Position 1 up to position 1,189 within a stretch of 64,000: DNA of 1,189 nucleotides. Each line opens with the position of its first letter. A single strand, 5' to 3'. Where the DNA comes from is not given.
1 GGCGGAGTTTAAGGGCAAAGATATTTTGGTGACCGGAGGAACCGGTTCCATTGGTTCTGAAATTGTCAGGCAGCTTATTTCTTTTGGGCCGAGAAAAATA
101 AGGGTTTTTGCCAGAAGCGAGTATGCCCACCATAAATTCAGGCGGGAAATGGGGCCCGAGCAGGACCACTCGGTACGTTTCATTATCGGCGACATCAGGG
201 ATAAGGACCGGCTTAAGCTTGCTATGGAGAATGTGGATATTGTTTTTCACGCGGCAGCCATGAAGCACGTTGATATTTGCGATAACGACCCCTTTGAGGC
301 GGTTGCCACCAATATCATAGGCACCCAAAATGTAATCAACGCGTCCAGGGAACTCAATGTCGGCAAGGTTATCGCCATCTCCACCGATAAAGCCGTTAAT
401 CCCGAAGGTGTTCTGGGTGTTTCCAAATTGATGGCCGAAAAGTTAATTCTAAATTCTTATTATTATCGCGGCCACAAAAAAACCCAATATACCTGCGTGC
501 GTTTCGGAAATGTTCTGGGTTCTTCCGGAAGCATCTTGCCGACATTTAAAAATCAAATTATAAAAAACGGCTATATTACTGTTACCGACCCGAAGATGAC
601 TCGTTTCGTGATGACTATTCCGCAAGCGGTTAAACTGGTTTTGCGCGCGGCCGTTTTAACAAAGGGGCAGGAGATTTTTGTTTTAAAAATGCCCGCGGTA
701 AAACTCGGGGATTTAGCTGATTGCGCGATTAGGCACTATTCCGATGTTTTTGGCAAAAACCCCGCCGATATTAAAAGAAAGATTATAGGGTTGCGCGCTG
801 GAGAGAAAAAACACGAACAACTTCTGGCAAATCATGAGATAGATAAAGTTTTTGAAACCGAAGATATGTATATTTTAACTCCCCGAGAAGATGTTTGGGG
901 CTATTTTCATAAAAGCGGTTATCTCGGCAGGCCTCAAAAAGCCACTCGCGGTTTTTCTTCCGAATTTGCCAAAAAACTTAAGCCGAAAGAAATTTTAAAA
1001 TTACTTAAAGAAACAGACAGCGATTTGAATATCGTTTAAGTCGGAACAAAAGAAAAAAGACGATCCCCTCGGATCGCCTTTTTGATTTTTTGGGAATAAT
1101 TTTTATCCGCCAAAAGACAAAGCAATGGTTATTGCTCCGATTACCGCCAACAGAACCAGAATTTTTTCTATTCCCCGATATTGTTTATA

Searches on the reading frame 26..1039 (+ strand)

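Call 40: search_protein_families(library=pfam, proteins=[window:26-1039:+])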
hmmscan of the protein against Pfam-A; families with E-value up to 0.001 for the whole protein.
window:26-1039:+ (337 aa): 10 families
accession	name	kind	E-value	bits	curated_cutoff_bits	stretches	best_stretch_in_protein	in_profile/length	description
PF02719.21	Polysacc_synt_2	-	2.8e-101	339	20.2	1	1-284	2-291/293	Polysaccharide biosynthesis protein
PF01370.27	Epimerase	-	2.3e-23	83.3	20.9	1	1-182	2-197/240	NAD dependent epimerase/dehydratase family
PF01073.25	3Beta_HSD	-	2.7e-21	76.2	22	1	1-126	1-122/280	3-beta hydroxysteroid dehydrogenase/isomerase family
PF16363.11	GDP_Man_Dehyd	-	5.4e-18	66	27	1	1-121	1-130/332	GDP-mannose 4,6 dehydratase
PF13460.12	NAD_binding_10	-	6.5e-12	46.1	27.2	1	4-161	1-144/184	NAD(P)H-binding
PF04321.23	RmlD_sub_bind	-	2.4e-11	43.7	27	1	1-169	4-157/287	RmlD substrate binding domain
PF07993.18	NAD_binding_4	-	3.2e-11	43.3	20.1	1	2-126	1-142/258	Male sterility protein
PF08659.16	KR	-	2.9e-07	31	22.6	1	1-86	4-98/180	KR domain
PF00106.31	adh_short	-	4.6e-07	29.9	26.6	1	1-126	4-142/195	short chain dehydrogenase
PF05368.20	NmrA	-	1.3e-05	25.4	27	1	2-84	7-84/298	NmrA-like family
